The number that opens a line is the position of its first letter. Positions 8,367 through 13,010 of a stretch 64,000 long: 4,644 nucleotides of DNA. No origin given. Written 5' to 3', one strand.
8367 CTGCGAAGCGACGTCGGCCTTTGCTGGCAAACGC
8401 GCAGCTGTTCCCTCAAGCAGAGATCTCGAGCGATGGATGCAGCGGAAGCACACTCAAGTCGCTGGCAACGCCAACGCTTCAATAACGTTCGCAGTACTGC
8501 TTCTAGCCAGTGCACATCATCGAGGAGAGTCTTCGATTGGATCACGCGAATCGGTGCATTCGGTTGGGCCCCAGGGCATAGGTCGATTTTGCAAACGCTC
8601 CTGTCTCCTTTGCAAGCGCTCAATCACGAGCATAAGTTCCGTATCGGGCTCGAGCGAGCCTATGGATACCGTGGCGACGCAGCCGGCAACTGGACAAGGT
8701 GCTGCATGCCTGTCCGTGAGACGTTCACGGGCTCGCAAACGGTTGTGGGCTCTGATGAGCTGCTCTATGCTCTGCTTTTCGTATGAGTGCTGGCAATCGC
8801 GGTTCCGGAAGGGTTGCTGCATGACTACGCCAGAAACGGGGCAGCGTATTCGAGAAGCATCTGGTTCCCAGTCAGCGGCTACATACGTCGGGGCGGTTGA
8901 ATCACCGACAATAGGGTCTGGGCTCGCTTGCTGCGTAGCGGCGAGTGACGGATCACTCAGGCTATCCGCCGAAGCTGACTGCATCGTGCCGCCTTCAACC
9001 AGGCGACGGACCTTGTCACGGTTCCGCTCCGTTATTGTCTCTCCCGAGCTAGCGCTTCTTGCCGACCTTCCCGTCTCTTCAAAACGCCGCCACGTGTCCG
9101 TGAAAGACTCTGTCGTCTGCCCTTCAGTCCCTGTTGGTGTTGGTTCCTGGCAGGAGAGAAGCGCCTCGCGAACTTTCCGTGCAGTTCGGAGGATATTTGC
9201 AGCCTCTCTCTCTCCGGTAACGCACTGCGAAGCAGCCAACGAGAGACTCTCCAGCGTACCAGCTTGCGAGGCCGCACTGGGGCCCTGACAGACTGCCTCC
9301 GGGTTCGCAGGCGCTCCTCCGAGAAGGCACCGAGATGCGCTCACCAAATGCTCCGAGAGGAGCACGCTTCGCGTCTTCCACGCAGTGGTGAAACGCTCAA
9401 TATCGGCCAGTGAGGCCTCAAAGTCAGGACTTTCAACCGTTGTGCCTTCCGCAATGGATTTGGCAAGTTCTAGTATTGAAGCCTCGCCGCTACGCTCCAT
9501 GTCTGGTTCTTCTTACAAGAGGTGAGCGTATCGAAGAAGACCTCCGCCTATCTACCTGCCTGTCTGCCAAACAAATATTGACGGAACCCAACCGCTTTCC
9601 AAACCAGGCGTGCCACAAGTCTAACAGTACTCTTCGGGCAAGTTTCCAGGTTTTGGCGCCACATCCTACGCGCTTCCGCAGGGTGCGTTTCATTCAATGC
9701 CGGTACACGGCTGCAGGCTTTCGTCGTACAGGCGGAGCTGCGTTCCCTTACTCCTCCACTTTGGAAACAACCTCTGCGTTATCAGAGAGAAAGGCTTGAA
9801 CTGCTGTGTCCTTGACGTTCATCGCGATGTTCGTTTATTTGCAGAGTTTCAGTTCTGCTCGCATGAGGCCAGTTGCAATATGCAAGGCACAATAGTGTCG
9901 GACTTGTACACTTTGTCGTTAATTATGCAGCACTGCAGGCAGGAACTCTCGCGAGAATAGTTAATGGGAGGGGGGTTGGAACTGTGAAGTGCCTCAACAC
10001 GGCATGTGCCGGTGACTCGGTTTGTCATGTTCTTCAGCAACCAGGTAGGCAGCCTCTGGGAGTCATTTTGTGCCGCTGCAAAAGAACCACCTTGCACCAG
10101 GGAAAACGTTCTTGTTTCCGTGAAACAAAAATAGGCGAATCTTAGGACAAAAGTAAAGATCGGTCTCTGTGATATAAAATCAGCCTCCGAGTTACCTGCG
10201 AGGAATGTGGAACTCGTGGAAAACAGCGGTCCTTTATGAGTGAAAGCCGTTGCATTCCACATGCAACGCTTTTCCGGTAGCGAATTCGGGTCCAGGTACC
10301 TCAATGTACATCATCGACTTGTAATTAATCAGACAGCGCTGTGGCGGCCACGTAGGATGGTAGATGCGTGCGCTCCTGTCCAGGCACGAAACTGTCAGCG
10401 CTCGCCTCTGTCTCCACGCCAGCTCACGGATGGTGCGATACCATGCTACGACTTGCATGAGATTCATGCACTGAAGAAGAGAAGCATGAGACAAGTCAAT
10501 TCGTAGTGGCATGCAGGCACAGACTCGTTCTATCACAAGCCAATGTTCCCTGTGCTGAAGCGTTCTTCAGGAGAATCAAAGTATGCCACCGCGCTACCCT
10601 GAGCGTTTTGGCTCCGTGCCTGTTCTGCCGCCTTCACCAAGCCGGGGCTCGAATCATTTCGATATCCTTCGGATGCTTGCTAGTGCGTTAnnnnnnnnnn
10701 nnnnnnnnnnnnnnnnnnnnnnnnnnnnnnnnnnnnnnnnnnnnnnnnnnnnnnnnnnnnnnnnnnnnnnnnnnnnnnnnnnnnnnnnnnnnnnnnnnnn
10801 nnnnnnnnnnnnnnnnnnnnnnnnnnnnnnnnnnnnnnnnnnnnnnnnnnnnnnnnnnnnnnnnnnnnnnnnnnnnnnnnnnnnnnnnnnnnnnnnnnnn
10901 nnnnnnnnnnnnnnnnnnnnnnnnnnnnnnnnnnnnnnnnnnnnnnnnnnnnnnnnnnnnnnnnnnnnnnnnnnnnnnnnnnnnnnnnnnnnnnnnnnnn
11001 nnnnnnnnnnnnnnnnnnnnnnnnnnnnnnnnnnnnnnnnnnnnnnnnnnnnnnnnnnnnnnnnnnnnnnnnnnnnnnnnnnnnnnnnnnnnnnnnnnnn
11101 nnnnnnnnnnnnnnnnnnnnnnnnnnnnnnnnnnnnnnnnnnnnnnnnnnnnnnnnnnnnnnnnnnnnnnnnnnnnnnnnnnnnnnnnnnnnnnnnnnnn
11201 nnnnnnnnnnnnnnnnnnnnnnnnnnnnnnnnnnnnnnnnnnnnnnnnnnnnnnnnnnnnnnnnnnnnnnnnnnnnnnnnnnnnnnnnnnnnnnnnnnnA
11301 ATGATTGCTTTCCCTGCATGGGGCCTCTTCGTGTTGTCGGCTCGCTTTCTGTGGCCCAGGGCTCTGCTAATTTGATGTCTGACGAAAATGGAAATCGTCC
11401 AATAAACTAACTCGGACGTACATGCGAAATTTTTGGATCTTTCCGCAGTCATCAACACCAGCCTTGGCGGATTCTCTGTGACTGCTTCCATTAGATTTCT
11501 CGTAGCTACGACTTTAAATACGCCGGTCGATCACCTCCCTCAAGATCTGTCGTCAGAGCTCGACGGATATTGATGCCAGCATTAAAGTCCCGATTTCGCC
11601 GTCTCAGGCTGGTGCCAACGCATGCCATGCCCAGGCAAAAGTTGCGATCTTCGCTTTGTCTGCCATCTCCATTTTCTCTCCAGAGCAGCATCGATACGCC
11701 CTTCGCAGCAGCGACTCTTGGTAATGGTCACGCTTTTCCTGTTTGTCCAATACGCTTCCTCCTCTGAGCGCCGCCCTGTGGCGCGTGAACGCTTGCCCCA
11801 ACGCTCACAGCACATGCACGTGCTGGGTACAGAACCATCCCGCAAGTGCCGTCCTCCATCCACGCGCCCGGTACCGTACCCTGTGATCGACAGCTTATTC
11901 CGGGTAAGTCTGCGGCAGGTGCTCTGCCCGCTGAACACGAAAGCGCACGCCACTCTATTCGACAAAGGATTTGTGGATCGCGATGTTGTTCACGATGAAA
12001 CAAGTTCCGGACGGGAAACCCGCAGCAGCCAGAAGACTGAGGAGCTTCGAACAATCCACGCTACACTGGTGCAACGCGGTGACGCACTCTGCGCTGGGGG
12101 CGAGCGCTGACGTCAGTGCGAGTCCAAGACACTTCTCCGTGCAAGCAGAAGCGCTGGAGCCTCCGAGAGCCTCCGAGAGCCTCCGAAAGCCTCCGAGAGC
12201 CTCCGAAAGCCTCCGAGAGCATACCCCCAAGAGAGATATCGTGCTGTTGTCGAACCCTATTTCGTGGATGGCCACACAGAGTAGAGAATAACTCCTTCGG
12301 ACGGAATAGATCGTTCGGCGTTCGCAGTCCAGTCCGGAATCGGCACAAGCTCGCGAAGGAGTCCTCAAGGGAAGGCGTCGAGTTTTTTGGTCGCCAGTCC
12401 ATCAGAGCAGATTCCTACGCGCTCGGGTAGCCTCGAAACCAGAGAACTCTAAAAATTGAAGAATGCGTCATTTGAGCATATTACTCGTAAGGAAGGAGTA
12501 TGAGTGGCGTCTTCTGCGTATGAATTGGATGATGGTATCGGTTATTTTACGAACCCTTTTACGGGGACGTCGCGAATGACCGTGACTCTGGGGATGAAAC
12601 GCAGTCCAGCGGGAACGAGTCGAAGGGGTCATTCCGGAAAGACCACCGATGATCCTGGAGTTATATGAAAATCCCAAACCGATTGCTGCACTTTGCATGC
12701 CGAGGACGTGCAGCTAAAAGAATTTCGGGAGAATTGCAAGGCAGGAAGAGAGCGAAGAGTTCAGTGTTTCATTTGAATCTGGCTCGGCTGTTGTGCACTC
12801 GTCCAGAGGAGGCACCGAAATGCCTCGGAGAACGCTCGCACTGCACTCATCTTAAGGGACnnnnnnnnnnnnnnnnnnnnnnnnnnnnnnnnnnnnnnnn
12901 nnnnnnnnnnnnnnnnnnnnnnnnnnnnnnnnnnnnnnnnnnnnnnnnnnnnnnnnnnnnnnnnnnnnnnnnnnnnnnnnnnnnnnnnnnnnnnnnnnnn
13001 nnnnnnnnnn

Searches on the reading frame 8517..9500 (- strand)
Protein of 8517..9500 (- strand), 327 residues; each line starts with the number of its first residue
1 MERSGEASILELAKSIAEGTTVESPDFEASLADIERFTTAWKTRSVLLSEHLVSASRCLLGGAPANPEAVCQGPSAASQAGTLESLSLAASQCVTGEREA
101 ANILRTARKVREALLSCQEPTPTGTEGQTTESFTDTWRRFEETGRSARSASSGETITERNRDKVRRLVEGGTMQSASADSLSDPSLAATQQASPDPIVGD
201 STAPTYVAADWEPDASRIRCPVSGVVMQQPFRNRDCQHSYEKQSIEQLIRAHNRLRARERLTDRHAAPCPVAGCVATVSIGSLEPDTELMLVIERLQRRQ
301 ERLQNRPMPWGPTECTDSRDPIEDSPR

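Call 43: search_protein_families(library=pfam, proteins=[window:8517-9500:-], max_evalue=0.1)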
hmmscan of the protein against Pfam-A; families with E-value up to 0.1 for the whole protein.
window:8517-9500:- (327 aa): 3 families
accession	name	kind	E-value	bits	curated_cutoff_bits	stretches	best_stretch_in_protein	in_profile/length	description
PF11789.14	zf-Nse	-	1.2e-12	47.9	27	1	217-274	11-56/57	Zinc-finger of the MIZ type in Nse subunit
PF02891.26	zf-MIZ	-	0.029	14.6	33.5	1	218-238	3-23/50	MIZ/SP-RING zinc finger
PF13445.12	zf-RING_UBOX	-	0.034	14.6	25.2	1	220-251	1-26/39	RING-type zinc-finger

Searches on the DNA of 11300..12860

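Call 93: search_rna_families(source=window, start=11300, end=12860, threshold=evalue, max_evalue=1)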
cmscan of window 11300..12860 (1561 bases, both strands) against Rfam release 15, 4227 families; matches with E-value up to 1: 0.
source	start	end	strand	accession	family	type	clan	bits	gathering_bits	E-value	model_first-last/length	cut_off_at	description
